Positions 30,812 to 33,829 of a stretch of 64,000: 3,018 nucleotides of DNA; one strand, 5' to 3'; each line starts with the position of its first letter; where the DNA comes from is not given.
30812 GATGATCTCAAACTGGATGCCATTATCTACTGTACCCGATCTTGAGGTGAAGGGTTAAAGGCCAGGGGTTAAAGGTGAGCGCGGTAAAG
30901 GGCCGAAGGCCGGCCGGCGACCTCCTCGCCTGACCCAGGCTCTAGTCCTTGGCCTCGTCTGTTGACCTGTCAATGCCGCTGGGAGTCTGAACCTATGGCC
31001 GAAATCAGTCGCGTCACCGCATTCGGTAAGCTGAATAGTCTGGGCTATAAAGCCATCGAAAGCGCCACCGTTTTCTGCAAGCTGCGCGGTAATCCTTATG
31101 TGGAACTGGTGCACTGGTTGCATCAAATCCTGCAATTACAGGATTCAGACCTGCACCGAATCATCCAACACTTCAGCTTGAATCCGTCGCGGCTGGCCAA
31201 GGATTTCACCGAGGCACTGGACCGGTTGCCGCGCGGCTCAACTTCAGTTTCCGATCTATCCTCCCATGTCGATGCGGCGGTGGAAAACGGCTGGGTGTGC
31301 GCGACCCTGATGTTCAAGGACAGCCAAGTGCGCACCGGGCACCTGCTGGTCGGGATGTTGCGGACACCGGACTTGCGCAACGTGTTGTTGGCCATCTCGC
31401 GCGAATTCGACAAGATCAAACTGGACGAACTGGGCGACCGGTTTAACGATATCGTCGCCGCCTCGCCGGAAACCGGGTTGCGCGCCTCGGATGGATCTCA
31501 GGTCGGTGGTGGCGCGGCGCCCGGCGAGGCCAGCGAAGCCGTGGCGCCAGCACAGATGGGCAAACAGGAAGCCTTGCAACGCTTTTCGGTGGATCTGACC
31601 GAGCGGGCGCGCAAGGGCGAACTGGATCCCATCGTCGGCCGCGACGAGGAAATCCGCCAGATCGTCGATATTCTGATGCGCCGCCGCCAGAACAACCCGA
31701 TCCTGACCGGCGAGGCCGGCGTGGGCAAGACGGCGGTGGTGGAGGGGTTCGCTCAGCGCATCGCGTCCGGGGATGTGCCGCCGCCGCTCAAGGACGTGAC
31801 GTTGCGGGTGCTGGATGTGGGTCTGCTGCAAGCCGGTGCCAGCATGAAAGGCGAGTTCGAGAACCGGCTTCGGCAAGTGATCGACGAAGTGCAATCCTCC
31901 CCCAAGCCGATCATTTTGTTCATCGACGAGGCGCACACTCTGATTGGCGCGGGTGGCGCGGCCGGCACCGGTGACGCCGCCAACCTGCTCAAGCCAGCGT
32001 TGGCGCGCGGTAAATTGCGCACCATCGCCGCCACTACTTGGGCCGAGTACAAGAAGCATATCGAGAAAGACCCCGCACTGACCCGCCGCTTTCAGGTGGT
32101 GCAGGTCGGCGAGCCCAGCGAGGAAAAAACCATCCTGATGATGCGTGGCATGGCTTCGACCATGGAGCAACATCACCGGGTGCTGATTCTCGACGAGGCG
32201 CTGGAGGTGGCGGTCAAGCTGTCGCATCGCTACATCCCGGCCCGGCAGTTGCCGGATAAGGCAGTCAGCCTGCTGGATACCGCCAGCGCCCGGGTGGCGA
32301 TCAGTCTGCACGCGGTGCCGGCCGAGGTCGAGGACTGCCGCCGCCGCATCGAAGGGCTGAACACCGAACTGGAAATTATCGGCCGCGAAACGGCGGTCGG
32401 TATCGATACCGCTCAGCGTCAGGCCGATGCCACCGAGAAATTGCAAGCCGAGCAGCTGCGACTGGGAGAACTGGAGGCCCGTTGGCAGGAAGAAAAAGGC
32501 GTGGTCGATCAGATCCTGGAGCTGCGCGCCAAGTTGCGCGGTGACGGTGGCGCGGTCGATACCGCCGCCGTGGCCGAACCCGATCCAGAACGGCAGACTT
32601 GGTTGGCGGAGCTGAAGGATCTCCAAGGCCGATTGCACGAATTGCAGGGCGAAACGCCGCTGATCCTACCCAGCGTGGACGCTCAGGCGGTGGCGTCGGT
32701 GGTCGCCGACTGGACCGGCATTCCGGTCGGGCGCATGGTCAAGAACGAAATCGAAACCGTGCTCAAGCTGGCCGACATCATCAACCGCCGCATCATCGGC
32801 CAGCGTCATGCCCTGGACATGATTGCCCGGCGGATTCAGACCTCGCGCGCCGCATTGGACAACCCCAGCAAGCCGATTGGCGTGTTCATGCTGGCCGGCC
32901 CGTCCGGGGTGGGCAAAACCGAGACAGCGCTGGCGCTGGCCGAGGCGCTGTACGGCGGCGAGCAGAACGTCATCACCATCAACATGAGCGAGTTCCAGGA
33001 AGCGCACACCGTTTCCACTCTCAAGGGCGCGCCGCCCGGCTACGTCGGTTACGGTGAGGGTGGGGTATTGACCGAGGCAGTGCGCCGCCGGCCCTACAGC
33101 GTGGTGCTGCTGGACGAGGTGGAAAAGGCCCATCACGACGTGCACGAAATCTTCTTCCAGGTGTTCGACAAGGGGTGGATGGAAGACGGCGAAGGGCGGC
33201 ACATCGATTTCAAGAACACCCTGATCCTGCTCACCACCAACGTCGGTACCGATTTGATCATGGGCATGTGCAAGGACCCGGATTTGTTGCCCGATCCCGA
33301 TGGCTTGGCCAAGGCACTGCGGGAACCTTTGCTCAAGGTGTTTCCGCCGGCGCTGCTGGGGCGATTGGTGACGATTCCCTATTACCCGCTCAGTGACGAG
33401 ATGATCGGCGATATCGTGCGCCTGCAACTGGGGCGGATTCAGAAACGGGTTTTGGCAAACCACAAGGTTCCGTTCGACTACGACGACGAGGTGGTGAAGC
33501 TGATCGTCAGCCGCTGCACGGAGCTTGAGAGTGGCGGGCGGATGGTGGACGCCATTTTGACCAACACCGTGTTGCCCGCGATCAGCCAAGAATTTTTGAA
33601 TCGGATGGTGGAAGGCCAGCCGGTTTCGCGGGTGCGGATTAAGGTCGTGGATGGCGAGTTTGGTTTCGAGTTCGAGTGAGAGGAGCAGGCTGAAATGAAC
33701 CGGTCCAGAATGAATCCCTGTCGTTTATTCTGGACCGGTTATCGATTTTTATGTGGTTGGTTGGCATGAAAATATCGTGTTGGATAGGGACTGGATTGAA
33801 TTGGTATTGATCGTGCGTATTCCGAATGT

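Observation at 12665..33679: H1-T6SS-like cluster with only 11 of 13 core genes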

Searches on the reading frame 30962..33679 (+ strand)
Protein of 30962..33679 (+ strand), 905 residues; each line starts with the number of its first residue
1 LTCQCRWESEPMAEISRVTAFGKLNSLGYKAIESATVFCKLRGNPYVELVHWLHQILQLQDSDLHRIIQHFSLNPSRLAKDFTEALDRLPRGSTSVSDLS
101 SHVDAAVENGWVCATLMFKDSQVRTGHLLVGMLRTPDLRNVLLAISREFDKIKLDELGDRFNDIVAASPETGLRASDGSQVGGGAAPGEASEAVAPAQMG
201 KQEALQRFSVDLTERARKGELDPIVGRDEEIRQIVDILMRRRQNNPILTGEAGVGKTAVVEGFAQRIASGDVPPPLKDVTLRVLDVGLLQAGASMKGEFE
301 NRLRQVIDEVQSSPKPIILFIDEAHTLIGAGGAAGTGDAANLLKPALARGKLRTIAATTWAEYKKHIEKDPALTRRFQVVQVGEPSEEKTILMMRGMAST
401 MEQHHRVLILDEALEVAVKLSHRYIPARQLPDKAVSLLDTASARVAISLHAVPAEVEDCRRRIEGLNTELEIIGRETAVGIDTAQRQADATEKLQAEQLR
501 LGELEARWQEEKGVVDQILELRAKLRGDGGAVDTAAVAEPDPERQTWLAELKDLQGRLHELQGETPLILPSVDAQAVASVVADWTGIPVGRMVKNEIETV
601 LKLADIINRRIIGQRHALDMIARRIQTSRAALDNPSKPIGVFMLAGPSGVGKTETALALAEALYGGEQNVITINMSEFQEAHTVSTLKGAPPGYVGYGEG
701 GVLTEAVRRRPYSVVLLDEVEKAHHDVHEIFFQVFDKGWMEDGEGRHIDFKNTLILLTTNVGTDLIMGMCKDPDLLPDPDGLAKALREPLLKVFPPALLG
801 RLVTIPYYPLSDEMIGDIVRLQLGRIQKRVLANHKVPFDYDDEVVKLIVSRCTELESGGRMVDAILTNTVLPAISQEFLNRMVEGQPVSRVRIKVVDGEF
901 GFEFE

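Call 5: search_protein_families(library=ncbifam, proteins=[window:30962-33679:+])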
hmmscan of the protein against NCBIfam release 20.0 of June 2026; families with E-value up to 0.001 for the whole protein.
window:30962-33679:+ (905 aa): 18 families
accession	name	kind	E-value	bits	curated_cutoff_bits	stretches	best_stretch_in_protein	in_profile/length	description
TIGR03345.1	VI_ClpV1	equivalog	0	1275.2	884.95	1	25-895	2-852/852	type VI secretion system ATPase TssH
TIGR03346.1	chaperone_ClpB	equivalog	1.5e-223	744.7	1232.1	1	200-902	151-852/853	ATP-dependent chaperone ClpB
NF008118.0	PRK10865.1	equivalog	2e-179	598.3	1417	1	32-887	14-843/857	ATP-dependent chaperone ClpB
TIGR02639.1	ClpA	equivalog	8.6e-170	566.4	993.15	2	30-454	7-417/734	ATP-dependent Clp protease ATP-binding subunit ClpA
NF033607.0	disagg_AAA_ClpG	exception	3.3e-163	544.9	1900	2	171-514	216-550/932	AAA family protein disaggregase ClpG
NF033606.1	heat_AAA_ClpK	exception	5.2e-157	524.3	1900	2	179-512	245-569/949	heat shock survival AAA family ATPase ClpK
NF008263.0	PRK11034.1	equivalog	1.2e-132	443.4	1350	2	189-446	153-410/758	ATP-dependent Clp protease ATP-binding subunit ClpA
NF009067.0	PRK12402.1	equivalog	1.4e-09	37.4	317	1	633-680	32-79/340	replication factor C small subunit 2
NF001679.0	PRK00440.1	equivalog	8.6e-09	34.9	303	1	641-680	41-82/322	replication factor C small subunit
NF003229.0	PRK04195.1-5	equivalog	8.4e-07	28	280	0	642-722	47-114/413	replication factor C large subunit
TIGR02928.1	TIGR02928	subfamily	2.1e-06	26.9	181.3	1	222-268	15-65/366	orc1/cdc6 family replication initiation protein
TIGR03499.1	FlhF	equivalog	1e-05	25.7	174.15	1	536-664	110-223/286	flagellar biosynthesis GTPase FlhF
NF003231.0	PRK04195.2-1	equivalog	2.2e-05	23.4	442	0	641-689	45-90/517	replication factor C large subunit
TIGR02397.1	dnaX_nterm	equivalog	0.0001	21.7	250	0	611-664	16-61/355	DNA polymerase III subunit gamma/tau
NF003232.0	PRK04195.2-2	equivalog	0.00011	21.2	701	0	211-264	2-57/480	replication factor C large subunit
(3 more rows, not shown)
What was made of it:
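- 30995..33679 (+): clpV (tssH), sheath-recycling AAA+ ATPase. TIGR03345, 1275 bits (call 5).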

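Call 38: find_homologous_proteins(query=window:30995-33679:+, max_evalue=1e-50)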
Query window:30995-33679:+ (894 aa): 8000 proteins with E <= 1e-50 among 8000 candidates; the best 120 are listed.
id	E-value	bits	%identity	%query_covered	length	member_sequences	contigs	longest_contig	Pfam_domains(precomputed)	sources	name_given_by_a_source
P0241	0.0e+0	1980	100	100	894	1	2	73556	PF13173.13,PF02861.26,PF00004.36,PF13401.13,PF23569.2,PF17871.8,PF01637.25,PF07728.21,PF13191.13,PF06414.19,PF00158.33,PF07724.21,PF12775.14,PF05729.19,PF10431.16,PF13481.13,PF20720.4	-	-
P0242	0.0e+0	1973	100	100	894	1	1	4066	PF13173.13,PF02861.26,PF00004.36,PF13401.13,PF23569.2,PF17871.8,PF01637.25,PF07728.21,PF13191.13,PF06414.19,PF00158.33,PF07724.21,PF12775.14,PF05729.19,PF10431.16,PF13481.13,PF20720.4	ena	-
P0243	0.0e+0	1973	100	100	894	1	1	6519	PF13173.13,PF02861.26,PF00004.36,PF13401.13,PF23569.2,PF17871.8,PF01637.25,PF07728.21,PF13191.13,PF06414.19,PF00158.33,PF07724.21,PF12775.14,PF05729.19,PF10431.16,PF13481.13,PF20720.4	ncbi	-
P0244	0.0e+0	1971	99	100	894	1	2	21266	PF13173.13,PF02861.26,PF00004.36,PF13401.13,PF23569.2,PF17871.8,PF01637.25,PF07728.21,PF13191.13,PF06414.19,PF00158.33,PF07724.21,PF12775.14,PF05729.19,PF10431.16,PF13481.13,PF20720.4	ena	-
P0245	0.0e+0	1970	99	100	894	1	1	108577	PF13173.13,PF02861.26,PF00004.36,PF13401.13,PF23569.2,PF17871.8,PF01637.25,PF07728.21,PF13191.13,PF06414.19,PF00158.33,PF07724.21,PF12775.14,PF05729.19,PF10431.16,PF13481.13,PF20720.4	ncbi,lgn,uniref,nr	ncbi:type VI secretion system ATPase TssH [Candidatus Competibacter phosphatis]|uniref:Type VI secre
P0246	0.0e+0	1969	99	100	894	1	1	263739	PF13173.13,PF02861.26,PF00004.36,PF13401.13,PF23569.2,PF17871.8,PF01637.25,PF07728.21,PF13191.13,PF06414.19,PF00158.33,PF07724.21,PF12775.14,PF10431.16,PF13481.13,PF20720.4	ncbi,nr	ncbi:MAG: type VI secretion system ATPase TssH [Gammaproteobacteria bacterium]|nr:type VI secretion 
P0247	0.0e+0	1968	99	100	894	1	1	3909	PF13173.13,PF02861.26,PF00004.36,PF13401.13,PF23569.2,PF17871.8,PF01637.25,PF07728.21,PF13191.13,PF06414.19,PF00158.33,PF07724.21,PF12775.14,PF10431.16,PF13481.13,PF20720.4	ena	-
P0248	0.0e+0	1967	99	100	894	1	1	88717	PF13173.13,PF02861.26,PF00004.36,PF13401.13,PF23569.2,PF17871.8,PF01637.25,PF07728.21,PF13191.13,PF06414.19,PF00158.33,PF07724.21,PF12775.14,PF05729.19,PF10431.16,PF13481.13,PF20720.4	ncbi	ncbi:MAG: type VI secretion system ATPase TssH [Candidatus Competibacteraceae bacterium]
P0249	0.0e+0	1967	99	100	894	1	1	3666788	PF13173.13,PF02861.26,PF00004.36,PF13401.13,PF23569.2,PF17871.8,PF01637.25,PF07728.21,PF13191.13,PF06414.19,PF00158.33,PF07724.21,PF12775.14,PF05729.19,PF10431.16,PF13481.13,PF20720.4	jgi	jgi:type VI secretion system protein VasG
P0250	0.0e+0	1966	99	100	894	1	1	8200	PF13173.13,PF02861.26,PF00004.36,PF13401.13,PF23569.2,PF17871.8,PF01637.25,PF07728.21,PF13191.13,PF06414.19,PF00158.33,PF07724.21,PF12775.14,PF05729.19,PF10431.16,PF13481.13,PF20720.4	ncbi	ncbi:MAG: type VI secretion system ATPase TssH [Candidatus Competibacter phosphatis]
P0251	0.0e+0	1966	99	100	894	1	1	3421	PF13173.13,PF02861.26,PF00004.36,PF13401.13,PF23569.2,PF17871.8,PF01637.25,PF07728.21,PF13191.13,PF06414.19,PF00158.33,PF07724.21,PF12775.14,PF05729.19,PF10431.16,PF13481.13,PF20720.4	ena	-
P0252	0.0e+0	1965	99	100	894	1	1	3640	PF13173.13,PF02861.26,PF00004.36,PF13401.13,PF23569.2,PF17871.8,PF01637.25,PF07728.21,PF13191.13,PF06414.19,PF00158.33,PF07724.21,PF12775.14,PF05729.19,PF10431.16,PF13481.13,PF20720.4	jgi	-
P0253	0.0e+0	1965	99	100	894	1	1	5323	PF13173.13,PF02861.26,PF00004.36,PF13401.13,PF23569.2,PF17871.8,PF01637.25,PF07728.21,PF13191.13,PF06414.19,PF00158.33,PF07724.21,PF12775.14,PF05729.19,PF10431.16,PF13481.13,PF20720.4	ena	-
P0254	0.0e+0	1962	99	100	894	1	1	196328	PF13173.13,PF02861.26,PF00004.36,PF13401.13,PF23569.2,PF17871.8,PF01637.25,PF07728.21,PF13191.13,PF06414.19,PF00158.33,PF07724.21,PF12775.14,PF05729.19,PF10431.16,PF13481.13,PF20720.4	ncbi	ncbi:MAG: type VI secretion system ATPase TssH [Candidatus Competibacteraceae bacterium]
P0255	0.0e+0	1957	98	100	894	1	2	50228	PF13173.13,PF02861.26,PF00004.36,PF13401.13,PF23569.2,PF17871.8,PF01637.25,PF07728.21,PF13191.13,PF06414.19,PF00158.33,PF07724.21,PF12775.14,PF05729.19,PF10431.16,PF13481.13,PF20720.4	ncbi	-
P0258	0.0e+0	1938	97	100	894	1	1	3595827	PF02861.26,PF00004.36,PF13401.13,PF23569.2,PF17871.8,PF01637.25,PF07728.21,PF13191.13,PF06414.19,PF00158.33,PF07724.21,PF12775.14,PF10431.16,PF13481.13,PF20720.4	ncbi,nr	ncbi:MAG: type VI secretion system ATPase TssH [Candidatus Competibacteraceae bacterium]|nr:MAG: typ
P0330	0.0e+0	1788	90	100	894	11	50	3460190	PF02861.26,PF00004.36,PF13401.13,PF23569.2,PF17871.8,PF01637.25,PF07728.21,PF13191.13,PF07724.21,PF05729.19,PF10431.16,PF13481.13,PF20720.4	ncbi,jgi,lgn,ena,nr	ncbi:MAG: type VI secretion system ATPase TssH [Candidatus Contendobacter sp.]|jgi:type VI secretion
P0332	0.0e+0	1787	89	100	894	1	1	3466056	PF02861.26,PF00004.36,PF13401.13,PF23569.2,PF17871.8,PF01637.25,PF07728.21,PF13191.13,PF07724.21,PF12775.14,PF05729.19,PF10431.16,PF13481.13,PF20720.4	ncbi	ncbi:MAG: type VI secretion system ATPase TssH [Candidatus Competibacter sp.]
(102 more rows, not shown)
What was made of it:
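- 30995..33679 (+): 99% identical to proteins named Candidatus Competibacter phosphatis TssH (call 38).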

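Call 39: find_encoding_contigs(protein=P0258, flank=10000, max_places=1)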
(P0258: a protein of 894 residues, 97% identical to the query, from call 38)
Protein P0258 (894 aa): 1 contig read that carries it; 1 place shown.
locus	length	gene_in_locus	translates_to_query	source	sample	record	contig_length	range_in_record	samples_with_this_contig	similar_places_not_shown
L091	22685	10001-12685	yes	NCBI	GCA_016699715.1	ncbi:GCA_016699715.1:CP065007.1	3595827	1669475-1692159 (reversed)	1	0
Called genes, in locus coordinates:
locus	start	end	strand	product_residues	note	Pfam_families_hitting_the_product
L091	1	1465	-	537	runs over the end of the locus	PF16697:Yop-YscD_cpl, PF00498:FHA, PF20232:T6SS_FHA_C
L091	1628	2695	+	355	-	PF06812:ImpA_N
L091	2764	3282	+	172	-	PF05591:T6SS_VipA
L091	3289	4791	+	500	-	PF05943:VipB, PF18945:VipB_2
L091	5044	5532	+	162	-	PF05638:T6SS_HCP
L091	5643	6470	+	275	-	PF14559:TPR_19 (weak), PF07024:ImpE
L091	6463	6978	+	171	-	PF04965:GPW_gp25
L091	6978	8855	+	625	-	PF05947:T6SS_TssF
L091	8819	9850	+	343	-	PF06996:T6SS_TssG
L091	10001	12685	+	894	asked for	PF02861:Clp_N (weak), PF13191:AAA_16, PF23569:NBD_SMAX1 (weak), PF00004:AAA, PF17871:AAA_lid_9, PF07724:AAA_2, PF07728:AAA_5, PF10431:ClpB_D2-small, +8 more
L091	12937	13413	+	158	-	-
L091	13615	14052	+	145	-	-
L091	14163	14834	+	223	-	PF21784:Bflower (faint)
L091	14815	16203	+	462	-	PF13432:TPR_16, PF13432:TPR_16, PF00515:TPR_1, PF07719:TPR_2, PF13432:TPR_16, PF13414:TPR_11, PF13424:TPR_12, PF13424:TPR_12, +26 more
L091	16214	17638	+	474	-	PF14559:TPR_19, PF13414:TPR_11, PF13432:TPR_16, PF13489:Methyltransf_23, PF08241:Methyltransf_11, PF08242:Methyltransf_12, PF13649:Methyltransf_25, PF13847:Methyltransf_31, +21 more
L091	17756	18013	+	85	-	PF00550:PP-binding (weak)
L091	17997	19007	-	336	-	PF00561:Abhydrolase_1, PF12146:Hydrolase_4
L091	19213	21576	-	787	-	PF22019:GlgB_N, PF02922:CBM_48, PF00128:Alpha-amylase, PF02806:Alpha-amylase_C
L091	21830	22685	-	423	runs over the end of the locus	PF07992:Pyr_redox_2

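Call 40: find_encoding_contigs(protein=P0330, flank=10000, max_places=1)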
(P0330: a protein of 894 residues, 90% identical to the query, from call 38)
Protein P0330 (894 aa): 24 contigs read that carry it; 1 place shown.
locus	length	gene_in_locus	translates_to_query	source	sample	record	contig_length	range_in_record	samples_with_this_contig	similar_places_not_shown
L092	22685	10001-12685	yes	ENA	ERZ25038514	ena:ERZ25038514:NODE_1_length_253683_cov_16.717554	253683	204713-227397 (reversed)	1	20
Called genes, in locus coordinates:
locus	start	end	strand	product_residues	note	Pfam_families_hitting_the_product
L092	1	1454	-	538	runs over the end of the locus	PF16697:Yop-YscD_cpl (weak), PF00498:FHA, PF20232:T6SS_FHA_C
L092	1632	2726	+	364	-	PF06812:ImpA_N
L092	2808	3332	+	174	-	PF05591:T6SS_VipA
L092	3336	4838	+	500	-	PF05943:VipB, PF18945:VipB_2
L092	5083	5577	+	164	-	PF05638:T6SS_HCP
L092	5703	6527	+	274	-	PF14559:TPR_19, PF07024:ImpE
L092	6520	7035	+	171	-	PF04965:GPW_gp25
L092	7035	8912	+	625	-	PF05947:T6SS_TssF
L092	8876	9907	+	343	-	PF06996:T6SS_TssG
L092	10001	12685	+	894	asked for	PF02861:Clp_N (weak), PF13191:AAA_16, PF23569:NBD_SMAX1 (weak), PF00004:AAA, PF17871:AAA_lid_9, PF07724:AAA_2, PF07728:AAA_5, PF10431:ClpB_D2-small, +6 more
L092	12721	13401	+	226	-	-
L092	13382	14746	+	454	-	PF13432:TPR_16, PF13432:TPR_16, PF00515:TPR_1, PF00515:TPR_1, PF07719:TPR_2, PF14559:TPR_19, PF13489:Methyltransf_23, PF13847:Methyltransf_31, +26 more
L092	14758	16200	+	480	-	PF13432:TPR_16, PF14559:TPR_19, PF13414:TPR_11, PF13432:TPR_16 (weak), PF13489:Methyltransf_23, PF08241:Methyltransf_11, PF08242:Methyltransf_12, PF13649:Methyltransf_25, +13 more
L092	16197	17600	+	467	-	PF13424:TPR_12, PF13371:TPR_9 (weak), PF14559:TPR_19, PF13489:Methyltransf_23, PF08241:Methyltransf_11, PF08242:Methyltransf_12, PF13649:Methyltransf_25, PF13847:Methyltransf_31, +12 more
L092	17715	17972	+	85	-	PF00550:PP-binding (weak)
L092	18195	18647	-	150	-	PF07366:SnoaL, PF12680:SnoaL_2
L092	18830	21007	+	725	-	PF13336:AcetylCoA_hyd_C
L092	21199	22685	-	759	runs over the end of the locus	PF22019:GlgB_N, PF02922:CBM_48, PF00128:Alpha-amylase, PF02806:Alpha-amylase_C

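Call 41: find_encoding_contigs(protein=P0332, flank=10000, max_places=1)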
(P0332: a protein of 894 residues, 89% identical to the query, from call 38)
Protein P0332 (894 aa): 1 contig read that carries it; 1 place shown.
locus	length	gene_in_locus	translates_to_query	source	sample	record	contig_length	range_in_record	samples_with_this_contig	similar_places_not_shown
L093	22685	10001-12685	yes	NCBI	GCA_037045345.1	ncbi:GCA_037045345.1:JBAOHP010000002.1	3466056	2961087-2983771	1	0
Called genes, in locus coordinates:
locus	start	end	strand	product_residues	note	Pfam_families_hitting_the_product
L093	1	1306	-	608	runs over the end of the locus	PF16697:Yop-YscD_cpl (weak), PF00498:FHA, PF20232:T6SS_FHA_C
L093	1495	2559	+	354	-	PF06812:ImpA_N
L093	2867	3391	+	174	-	PF05591:T6SS_VipA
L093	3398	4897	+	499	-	PF05943:VipB, PF18945:VipB_2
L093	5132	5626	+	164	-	PF05638:T6SS_HCP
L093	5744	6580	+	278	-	PF14559:TPR_19 (weak), PF07024:ImpE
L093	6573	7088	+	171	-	PF04965:GPW_gp25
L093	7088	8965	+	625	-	PF05947:T6SS_TssF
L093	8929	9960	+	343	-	PF06996:T6SS_TssG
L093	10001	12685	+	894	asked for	PF02861:Clp_N (weak), PF13191:AAA_16, PF23569:NBD_SMAX1 (weak), PF00004:AAA, PF17871:AAA_lid_9, PF07724:AAA_2, PF07728:AAA_5, PF10431:ClpB_D2-small, +7 more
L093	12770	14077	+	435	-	PF13414:TPR_11, PF00515:TPR_1, PF13371:TPR_9, PF13432:TPR_16, PF13489:Methyltransf_23, PF13847:Methyltransf_31, PF08241:Methyltransf_11, PF08242:Methyltransf_12, +18 more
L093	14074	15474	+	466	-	PF12895:ANAPC3 (weak), PF13432:TPR_16, PF00515:TPR_1, PF13414:TPR_11, PF13489:Methyltransf_23, PF08241:Methyltransf_11, PF08242:Methyltransf_12, PF13649:Methyltransf_25, +21 more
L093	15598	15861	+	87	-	PF00550:PP-binding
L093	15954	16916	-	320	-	PF00561:Abhydrolase_1, PF12146:Hydrolase_4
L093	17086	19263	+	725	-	PF13336:AcetylCoA_hyd_C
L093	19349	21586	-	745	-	PF22019:GlgB_N, PF02922:CBM_48, PF00128:Alpha-amylase, PF02806:Alpha-amylase_C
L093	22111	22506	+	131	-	PF07635:PSCyt1 (weak)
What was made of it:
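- clpV is followed by the conserved TPR-methyltransferase genes, never by vgrG, in L091-L093 (calls 39-41).
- Tried and rejected: The gene is missing from L092 and L093, so it cannot be a conserved structural part (calls 40, 41).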

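Call 53: search_protein_families(library=pfam, proteins=[L091:12937-13413:+, L091:13615-14052:+, L092:12721-13401:+], max_evalue=1)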
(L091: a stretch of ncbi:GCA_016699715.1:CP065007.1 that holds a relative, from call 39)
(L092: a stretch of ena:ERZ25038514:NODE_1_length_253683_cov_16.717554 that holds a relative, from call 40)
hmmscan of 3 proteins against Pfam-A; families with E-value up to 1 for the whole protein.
L091:12937-13413:+ (158 aa): 2 families
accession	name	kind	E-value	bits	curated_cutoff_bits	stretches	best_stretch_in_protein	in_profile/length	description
PF20573.4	DUF6782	-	0.03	14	27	1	38-116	26-102/241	Putative metallopeptidase family (DUF6782)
PF25226.1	DUF7844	-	0.12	12.3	27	1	97-144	86-133/230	Domain of unknown function (DUF7844)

L091:13615-14052:+ (145 aa): 3 families
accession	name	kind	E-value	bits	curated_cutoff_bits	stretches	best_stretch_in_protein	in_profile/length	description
PF25518.1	NRG2_N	-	0.00099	19.8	27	1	40-113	3-83/90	NRG2 N-terminal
PF05431.16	Toxin_10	-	0.04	14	28.6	1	59-109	99-148/188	Insecticidal Crystal Toxin, P42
PF14062.11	DUF4253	-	0.11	13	27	1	37-93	6-60/109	Domain of unknown function (DUF4253)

L092:12721-13401:+ (226 aa): 1 family
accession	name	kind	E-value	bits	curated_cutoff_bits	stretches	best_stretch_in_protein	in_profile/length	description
PF21784.3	Bflower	-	6.4e-05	23.7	25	1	22-102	20-98/116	4-fold beta flower protein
